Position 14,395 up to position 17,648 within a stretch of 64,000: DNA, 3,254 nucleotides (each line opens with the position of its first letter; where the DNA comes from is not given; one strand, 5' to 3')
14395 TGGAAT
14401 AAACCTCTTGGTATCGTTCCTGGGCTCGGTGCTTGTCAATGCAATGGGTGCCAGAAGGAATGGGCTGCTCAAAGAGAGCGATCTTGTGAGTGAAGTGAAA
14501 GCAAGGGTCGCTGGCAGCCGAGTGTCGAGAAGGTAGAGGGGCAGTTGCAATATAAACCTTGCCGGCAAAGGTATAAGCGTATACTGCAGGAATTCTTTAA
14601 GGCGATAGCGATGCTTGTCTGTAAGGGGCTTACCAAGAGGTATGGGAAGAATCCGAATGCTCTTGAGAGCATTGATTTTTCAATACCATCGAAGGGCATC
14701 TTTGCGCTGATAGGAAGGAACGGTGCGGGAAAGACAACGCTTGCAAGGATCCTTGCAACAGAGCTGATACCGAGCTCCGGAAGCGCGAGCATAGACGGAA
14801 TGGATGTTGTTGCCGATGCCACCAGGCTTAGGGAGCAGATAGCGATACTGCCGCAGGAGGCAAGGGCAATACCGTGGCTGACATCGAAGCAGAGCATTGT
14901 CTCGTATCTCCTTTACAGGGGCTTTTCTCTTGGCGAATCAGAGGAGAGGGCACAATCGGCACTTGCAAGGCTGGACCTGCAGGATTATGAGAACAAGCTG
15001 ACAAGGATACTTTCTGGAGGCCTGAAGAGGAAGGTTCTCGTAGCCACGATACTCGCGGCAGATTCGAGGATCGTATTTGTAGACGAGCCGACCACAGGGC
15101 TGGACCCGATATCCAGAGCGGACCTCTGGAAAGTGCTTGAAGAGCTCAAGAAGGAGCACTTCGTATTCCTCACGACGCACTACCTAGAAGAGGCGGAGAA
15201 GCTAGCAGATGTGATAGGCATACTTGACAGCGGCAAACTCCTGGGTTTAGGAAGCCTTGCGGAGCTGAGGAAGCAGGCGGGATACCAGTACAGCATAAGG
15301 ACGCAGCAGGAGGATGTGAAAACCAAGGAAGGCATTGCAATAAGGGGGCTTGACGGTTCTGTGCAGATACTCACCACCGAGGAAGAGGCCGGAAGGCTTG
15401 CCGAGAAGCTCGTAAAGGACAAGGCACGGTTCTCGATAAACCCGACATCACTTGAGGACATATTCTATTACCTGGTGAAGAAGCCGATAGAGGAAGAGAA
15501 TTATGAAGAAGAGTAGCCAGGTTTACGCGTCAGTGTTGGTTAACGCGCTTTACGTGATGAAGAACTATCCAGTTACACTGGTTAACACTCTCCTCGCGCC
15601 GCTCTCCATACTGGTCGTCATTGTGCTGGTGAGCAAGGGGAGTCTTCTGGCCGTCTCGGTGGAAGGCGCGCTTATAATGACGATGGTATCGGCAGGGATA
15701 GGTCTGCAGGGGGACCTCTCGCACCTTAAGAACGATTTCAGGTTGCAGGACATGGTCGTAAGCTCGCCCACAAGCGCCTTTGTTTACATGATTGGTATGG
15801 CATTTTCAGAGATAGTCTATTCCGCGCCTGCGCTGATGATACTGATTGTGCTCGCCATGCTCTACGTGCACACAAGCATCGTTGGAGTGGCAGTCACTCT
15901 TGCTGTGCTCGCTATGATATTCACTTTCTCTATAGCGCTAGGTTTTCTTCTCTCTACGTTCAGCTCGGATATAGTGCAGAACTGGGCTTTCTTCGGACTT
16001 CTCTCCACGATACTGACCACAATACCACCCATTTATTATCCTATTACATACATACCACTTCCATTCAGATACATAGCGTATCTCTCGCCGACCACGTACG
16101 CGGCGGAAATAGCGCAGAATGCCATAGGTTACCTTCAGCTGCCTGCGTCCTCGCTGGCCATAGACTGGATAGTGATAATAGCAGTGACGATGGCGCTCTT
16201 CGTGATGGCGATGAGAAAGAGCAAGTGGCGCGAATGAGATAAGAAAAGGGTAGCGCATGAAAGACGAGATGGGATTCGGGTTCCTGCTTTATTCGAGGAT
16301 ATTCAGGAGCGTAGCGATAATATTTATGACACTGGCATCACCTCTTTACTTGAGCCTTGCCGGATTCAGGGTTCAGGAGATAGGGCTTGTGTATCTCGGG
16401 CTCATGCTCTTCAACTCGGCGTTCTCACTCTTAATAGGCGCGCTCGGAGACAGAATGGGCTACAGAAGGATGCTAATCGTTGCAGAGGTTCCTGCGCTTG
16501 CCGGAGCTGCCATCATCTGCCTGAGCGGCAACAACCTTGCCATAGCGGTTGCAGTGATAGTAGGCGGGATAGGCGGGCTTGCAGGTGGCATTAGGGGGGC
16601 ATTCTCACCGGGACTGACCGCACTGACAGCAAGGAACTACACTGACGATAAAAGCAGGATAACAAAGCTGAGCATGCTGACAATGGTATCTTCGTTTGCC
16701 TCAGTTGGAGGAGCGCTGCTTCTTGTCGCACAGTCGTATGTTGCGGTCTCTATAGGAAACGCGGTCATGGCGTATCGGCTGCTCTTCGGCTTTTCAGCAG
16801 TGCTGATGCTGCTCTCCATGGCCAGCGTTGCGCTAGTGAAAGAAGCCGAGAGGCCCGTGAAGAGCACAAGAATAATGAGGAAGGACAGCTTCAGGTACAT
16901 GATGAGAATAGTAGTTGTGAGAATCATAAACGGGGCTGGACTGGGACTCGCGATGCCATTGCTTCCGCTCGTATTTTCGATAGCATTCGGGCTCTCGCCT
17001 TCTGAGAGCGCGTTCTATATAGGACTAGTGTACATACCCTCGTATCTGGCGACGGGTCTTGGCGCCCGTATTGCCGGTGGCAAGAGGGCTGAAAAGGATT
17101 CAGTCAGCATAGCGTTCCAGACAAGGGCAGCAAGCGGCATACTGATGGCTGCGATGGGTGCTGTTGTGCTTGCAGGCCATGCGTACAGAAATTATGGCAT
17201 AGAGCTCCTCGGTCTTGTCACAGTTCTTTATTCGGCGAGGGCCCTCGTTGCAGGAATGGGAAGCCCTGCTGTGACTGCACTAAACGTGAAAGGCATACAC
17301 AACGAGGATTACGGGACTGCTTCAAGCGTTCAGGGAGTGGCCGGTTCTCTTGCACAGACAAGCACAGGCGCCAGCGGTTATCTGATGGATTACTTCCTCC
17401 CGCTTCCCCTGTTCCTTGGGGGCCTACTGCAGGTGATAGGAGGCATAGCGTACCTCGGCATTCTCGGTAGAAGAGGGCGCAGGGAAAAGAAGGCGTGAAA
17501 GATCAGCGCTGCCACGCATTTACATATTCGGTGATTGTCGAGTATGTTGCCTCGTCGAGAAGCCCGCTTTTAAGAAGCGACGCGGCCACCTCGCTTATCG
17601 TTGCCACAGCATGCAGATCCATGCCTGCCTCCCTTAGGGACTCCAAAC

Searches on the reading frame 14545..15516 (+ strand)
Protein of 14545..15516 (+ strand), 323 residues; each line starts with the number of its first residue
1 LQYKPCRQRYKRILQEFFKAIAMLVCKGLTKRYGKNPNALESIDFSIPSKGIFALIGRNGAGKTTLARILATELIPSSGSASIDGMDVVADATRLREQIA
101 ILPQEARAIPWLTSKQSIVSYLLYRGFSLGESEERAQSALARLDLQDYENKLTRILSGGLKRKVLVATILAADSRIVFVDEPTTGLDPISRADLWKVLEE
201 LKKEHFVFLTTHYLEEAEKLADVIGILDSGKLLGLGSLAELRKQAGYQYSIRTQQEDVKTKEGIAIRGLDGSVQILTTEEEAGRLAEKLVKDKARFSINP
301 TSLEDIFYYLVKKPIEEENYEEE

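Call 41: search_protein_families(library=pfam, proteins=[window:14545-15516:+], max_evalue=0.001)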
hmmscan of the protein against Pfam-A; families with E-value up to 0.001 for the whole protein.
window:14545-15516:+ (323 aa): 6 families
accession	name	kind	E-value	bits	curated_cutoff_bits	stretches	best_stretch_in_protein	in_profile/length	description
PF00005.33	ABC_tran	-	5.3e-27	95.5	25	1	40-184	1-137/137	ABC transporter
PF13304.12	AAA_21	-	1.7e-10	41.9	27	1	156-212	238-298/304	AAA domain, putative AbiEii toxin, Type IV TA system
PF13476.12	AAA_23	-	2e-05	25.8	27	1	41-68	13-37/201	AAA domain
PF13175.12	AAA_15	-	3.8e-05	23.9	32.1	0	44-70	20-43/374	AAA ATPase domain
PF02463.25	SMC_N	-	5.6e-05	23.1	40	0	155-227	136-212/220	RecF/RecN/SMC N terminal domain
PF13401.12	AAA_22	-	0.0009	20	27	0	49-75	4-30/130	AAA domain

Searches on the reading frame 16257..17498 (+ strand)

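Call 41: search_protein_families(library=pfam, proteins=[window:16257-17498:+], max_evalue=0.001)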
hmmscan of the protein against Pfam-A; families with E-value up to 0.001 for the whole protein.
window:16257-17498:+ (413 aa): 1 family
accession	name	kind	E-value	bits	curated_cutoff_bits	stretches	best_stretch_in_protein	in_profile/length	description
PF07690.21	MFS_1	-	1.2e-18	67.6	33.4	1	22-367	14-343/347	Major Facilitator Superfamily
